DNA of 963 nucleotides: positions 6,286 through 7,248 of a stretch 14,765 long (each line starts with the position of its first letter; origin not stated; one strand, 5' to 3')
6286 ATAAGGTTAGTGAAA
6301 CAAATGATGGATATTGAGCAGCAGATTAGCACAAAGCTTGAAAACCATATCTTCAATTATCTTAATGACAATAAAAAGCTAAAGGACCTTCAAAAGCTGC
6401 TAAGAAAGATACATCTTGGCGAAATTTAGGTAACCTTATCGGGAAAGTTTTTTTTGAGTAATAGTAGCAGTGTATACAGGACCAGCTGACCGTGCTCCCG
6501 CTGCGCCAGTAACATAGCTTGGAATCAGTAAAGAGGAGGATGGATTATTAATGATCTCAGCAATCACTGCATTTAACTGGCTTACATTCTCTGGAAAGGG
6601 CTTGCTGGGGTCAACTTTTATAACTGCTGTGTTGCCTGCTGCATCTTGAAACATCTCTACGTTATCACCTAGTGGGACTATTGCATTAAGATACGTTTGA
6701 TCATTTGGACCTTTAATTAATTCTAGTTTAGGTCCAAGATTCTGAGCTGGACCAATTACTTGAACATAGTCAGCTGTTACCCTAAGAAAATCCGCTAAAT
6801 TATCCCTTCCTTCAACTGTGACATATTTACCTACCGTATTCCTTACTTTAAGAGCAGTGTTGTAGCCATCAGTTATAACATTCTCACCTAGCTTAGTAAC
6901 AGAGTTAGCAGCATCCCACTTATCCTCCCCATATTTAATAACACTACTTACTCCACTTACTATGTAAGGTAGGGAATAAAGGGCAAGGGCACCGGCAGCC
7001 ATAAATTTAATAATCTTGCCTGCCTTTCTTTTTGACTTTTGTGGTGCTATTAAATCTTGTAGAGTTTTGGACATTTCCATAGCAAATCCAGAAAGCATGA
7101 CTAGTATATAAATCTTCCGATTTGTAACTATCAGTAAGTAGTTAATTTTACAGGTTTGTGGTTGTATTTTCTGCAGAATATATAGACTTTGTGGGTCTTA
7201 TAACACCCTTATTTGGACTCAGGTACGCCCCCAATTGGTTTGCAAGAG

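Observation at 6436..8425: SPFH/band-7 protein with an unusual 170-aa N-terminal extension, paired with a membrane-anchored exported protein, next to the coiled-coil cluster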

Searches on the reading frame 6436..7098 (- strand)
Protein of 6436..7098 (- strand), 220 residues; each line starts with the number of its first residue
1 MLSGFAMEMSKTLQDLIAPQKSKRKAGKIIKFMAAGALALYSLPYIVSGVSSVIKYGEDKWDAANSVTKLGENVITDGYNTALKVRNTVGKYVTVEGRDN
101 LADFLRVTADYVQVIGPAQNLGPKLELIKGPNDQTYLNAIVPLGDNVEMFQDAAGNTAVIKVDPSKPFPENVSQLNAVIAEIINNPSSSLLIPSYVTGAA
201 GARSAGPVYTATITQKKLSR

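Call 3: search_protein_families(library=pfam, proteins=[window:6436-7098:-], max_evalue=0.1)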
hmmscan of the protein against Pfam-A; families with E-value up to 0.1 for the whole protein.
window:6436-7098:- (220 aa): 0 families

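Call 9: find_homologous_proteins(query=window:6436-7098:-)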
Query window:6436-7098:- (220 aa): 1 proteins with E <= 0.001 among 535 candidates.
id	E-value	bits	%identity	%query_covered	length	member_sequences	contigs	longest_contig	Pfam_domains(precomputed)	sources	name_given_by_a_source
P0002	1.0e-133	461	99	100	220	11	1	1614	-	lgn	-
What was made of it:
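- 6436..7098 (-): Orphan 220-aa single-pass membrane protein; likely true start is ATG 7080, giving 214 aa. The only match in 5.8 billion clusters is a 99%-identical copy (call 9).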

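Call 12: search_protein_families(library=ncbifam, proteins=[window:6436-7098:-], max_evalue=0.1)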
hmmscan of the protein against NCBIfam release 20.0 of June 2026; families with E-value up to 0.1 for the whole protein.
window:6436-7098:- (220 aa): 0 families

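Call 17: search_protein_families(library=padloc, proteins=[window:6436-7098:-], max_evalue=0.1)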
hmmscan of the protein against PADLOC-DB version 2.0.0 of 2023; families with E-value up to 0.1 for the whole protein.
window:6436-7098:- (220 aa): 0 families

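Call 18: search_protein_families(library=phrogs, proteins=[window:6436-7098:-], max_evalue=0.1)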
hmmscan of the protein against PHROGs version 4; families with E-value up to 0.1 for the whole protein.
window:6436-7098:- (220 aa): 0 families
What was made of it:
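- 6436..7098 (-): No family hits (calls 3, 12, 17, 18).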

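Call 37: predict_structure(protein=window:6436-7098:-)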
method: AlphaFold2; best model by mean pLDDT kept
length: 220 residues; sequences in the alignment: 1
mean_pLDDT: 41.9   pTM: 0.30
mean pLDDT of the five models: 41.9, 31.8, 29.7, 28.6, 28.4
residues with pLDDT >= 90: 0; 70-90: 0; 50-70: 54; < 50: 166
segments of 3 or more residues with pLDDT < 50: 1-4, 35-94, 96-104, 109-111, 117-126, 128-136, 152-157, 162-220
pLDDT, mean of each block of 10 residues (from residue 1): 53 53 52 48 33 29 29 31 39 45 49 49 44 48 55 50 47 47 38 25 28 31
secondary structure, 60 per line:
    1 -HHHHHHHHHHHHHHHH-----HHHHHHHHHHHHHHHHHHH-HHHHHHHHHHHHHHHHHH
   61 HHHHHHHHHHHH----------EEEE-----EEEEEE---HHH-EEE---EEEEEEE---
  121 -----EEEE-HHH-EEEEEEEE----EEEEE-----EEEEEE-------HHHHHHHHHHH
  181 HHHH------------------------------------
elements in order: H2-17 H23-41 H43-72 E83-86 E92-97 E105-107 E111-117 E126-129 E135-142 E147-151 E157-162 H170-184
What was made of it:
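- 6613..6852 (-): Predicted β-rich ectodomain (aa 83-162); fold unassigned. Single-sequence AF2 gives 8 strands, but pLDDT is 42 (call 37).
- On NfeD family (for the 220-aa protein): AF2 predicts 8 strands at aa 83-162 but pLDDT is 42 (call 37).
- The downstream protein's β-rich domain comes from a model with pLDDT 42 (call 37). Membrane anchor followed by a predicted all-β region of about 80 aa (call 37).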

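Call 51: search_solved_structures(query=window:6436-7098:-, max_evalue=10)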
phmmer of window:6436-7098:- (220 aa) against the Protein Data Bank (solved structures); distinct sequences matched with E-value up to 10: 0.
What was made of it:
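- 6436..7098 (-): No PDB sequence hit at E<=10 (call 51).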

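Call 69: fold_search(model_id=the predicted structure, library=pdb)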
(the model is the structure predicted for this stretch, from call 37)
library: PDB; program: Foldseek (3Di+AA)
matches with E <= 10: 1130; with E <= 0.001: 0
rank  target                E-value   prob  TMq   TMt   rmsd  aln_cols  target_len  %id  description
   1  3vqm_K                6.7e-03  0.75  0.16  0.27  10.4        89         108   12  Small heat shock protein hsp14.0 of C-terminal deletion variant with C-terminal peptide (released 2012-06-06)
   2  3vqm_G                1.1e-02  0.75  0.17  0.28  10.2        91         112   14  Small heat shock protein hsp14.0 of C-terminal deletion variant with C-terminal peptide (released 2012-06-06)
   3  3aac_A                1.3e-02  0.63  0.19  0.28  16.5       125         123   12  Small heat shock protein hsp14.0 with the mutations of I120F and I122F in the form II crystal (released 2010-11-17)
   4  6l6m_B                1.3e-02  0.57  0.17  0.28  11.9        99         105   12  HSP18.5 from E. histolytica (released 2020-11-04)
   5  3aac_B                1.3e-02  0.54  0.17  0.26  15.8       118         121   14  Small heat shock protein hsp14.0 with the mutations of I120F and I122F in the form II crystal (released 2010-11-17)
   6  3vqm_C                1.4e-02  0.54  0.16  0.27  10.9        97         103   13  Small heat shock protein hsp14.0 of C-terminal deletion variant with C-terminal peptide (released 2012-06-06)
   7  3vqm_A                2.0e-02  0.35  0.16  0.25  10.6       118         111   13  Small heat shock protein hsp14.0 of C-terminal deletion variant with C-terminal peptide (released 2012-06-06)
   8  5zul_C                2.4e-02  0.66  0.17  0.31  10.2        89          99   17  Small heat shock protein from Mycobacterium marinum M : Form-3 (released 2019-01-30)
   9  7pe3_A                2.5e-02  0.25  0.14  0.19  10.3       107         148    8  Pseudo-atomic model of the tetrahedral 24mer of Hsp17 from Caenorhabditis elegans (released 2022-12-14)
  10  5zul_F                2.9e-02  0.57  0.19  0.31  10.5        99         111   16  Small heat shock protein from Mycobacterium marinum M : Form-3 (released 2019-01-30)
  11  4ylc_A                2.9e-02  0.35  0.17  0.26  12.9       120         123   11  Crystal Structure of Del-C4 mutant of hsp14.1 from Sulfolobus solfatataricus P2 (released 2015-11-04)
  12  6l6m_A                3.0e-02  0.51  0.17  0.29  12.2        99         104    9  HSP18.5 from E. histolytica (released 2020-11-04)
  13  3l1e                  3.2e-02  0.44  0.18  0.30   9.4       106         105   11  Bovine AlphaA crystallin Zinc Bound (released 2010-05-12)
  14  3vql_B                3.4e-02  0.47  0.14  0.25  10.6        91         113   11  Small heat shock protein hsp14.0 of C-terminal deletion variant (released 2012-06-06)
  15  3aab_A                3.6e-02  0.54  0.17  0.28  10.1        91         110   14  Small heat shock protein hsp14.0 with the mutations of I120F and I122F in the form I crystal (released 2010-11-17)
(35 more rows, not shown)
